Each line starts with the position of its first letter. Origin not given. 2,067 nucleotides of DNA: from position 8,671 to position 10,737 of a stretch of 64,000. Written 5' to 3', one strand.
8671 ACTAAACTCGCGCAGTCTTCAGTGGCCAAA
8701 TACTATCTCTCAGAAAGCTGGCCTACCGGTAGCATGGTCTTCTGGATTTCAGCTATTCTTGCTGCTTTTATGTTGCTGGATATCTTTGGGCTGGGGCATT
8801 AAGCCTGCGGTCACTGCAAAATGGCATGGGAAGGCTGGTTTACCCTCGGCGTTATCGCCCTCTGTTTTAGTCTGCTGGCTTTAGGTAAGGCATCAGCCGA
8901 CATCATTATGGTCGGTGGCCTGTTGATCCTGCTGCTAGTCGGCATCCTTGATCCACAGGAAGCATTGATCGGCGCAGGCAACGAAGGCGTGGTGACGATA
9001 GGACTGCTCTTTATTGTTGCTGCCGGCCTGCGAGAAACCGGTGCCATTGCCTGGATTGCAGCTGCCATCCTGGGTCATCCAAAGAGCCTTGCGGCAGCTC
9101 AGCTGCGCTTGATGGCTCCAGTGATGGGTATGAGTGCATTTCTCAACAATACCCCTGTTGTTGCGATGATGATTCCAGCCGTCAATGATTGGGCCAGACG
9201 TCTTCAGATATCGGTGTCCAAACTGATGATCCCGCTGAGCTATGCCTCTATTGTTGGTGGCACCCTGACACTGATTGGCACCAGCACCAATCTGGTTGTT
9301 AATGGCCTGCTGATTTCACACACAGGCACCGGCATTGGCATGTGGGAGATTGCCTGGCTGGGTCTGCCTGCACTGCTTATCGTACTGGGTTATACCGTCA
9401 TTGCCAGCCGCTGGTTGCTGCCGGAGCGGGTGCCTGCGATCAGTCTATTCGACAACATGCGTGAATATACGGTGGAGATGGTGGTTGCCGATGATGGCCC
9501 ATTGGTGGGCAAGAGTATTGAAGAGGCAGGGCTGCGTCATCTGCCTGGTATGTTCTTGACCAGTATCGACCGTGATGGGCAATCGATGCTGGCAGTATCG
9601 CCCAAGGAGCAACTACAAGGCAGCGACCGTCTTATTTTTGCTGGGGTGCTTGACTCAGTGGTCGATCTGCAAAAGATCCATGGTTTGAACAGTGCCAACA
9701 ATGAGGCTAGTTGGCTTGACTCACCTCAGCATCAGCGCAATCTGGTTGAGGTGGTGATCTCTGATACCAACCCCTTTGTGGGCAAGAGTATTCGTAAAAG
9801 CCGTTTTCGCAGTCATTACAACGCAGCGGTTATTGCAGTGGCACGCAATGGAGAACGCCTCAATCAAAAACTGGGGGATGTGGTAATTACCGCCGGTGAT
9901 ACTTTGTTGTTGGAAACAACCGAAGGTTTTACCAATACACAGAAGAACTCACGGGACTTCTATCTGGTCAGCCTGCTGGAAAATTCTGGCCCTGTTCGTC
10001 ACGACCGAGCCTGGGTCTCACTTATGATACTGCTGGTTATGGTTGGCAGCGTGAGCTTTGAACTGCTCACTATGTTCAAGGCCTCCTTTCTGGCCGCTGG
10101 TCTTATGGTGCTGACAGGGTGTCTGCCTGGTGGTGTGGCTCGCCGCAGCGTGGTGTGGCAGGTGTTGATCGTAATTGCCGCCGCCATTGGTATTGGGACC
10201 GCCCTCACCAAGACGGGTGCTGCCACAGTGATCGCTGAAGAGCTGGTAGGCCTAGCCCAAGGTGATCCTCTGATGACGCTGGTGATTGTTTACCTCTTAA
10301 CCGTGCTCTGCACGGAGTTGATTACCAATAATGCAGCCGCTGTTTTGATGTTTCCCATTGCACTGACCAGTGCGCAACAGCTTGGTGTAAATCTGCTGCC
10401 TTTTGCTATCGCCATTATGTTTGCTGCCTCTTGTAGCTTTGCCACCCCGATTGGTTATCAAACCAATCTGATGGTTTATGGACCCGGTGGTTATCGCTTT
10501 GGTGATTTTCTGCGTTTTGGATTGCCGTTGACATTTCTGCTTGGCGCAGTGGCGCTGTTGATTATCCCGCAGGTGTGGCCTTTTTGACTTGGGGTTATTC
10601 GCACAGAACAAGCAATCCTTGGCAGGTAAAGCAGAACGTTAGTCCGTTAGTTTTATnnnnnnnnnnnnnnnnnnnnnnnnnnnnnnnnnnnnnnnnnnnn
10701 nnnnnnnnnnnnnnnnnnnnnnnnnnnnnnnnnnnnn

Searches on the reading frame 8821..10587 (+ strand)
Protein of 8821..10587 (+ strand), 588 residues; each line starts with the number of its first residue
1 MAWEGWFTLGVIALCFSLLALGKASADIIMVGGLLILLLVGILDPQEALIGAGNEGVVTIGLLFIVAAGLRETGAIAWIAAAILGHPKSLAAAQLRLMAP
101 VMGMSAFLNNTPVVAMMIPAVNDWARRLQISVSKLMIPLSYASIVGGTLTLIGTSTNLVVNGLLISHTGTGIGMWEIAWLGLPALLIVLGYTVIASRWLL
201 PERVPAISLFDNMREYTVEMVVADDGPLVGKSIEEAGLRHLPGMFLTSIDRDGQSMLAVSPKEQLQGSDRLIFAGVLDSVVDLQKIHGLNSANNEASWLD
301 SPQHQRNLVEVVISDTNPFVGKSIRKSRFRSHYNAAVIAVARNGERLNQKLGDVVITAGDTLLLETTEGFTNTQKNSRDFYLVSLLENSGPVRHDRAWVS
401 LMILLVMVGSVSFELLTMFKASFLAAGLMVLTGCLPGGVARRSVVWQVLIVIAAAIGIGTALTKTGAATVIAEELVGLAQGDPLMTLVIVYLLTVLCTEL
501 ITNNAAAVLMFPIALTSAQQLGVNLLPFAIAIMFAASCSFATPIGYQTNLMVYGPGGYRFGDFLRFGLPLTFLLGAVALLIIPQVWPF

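Call 20: search_protein_families(library=pfam, proteins=[window:8821-10587:+], max_evalue=0.0001)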
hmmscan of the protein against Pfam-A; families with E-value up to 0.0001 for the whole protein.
window:8821-10587:+ (588 aa): 4 families
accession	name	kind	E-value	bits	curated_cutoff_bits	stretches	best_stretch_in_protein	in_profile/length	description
PF03600.22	CitMHS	-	7.2e-67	226.3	31.9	2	18-532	3-335/336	Citrate transporter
PF02080.26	TrkA_C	-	4.4e-22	78.2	27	2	308-367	1-59/71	TrkA-C domain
PF00939.25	Na_sulph_symp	-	5.9e-15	55.7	27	1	390-586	263-466/472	Sodium:sulfate symporter transmembrane region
PF06808.19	DctM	-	7.9e-05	22.1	23.8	1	443-546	270-373/413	Tripartite ATP-independent periplasmic transporter, DctM component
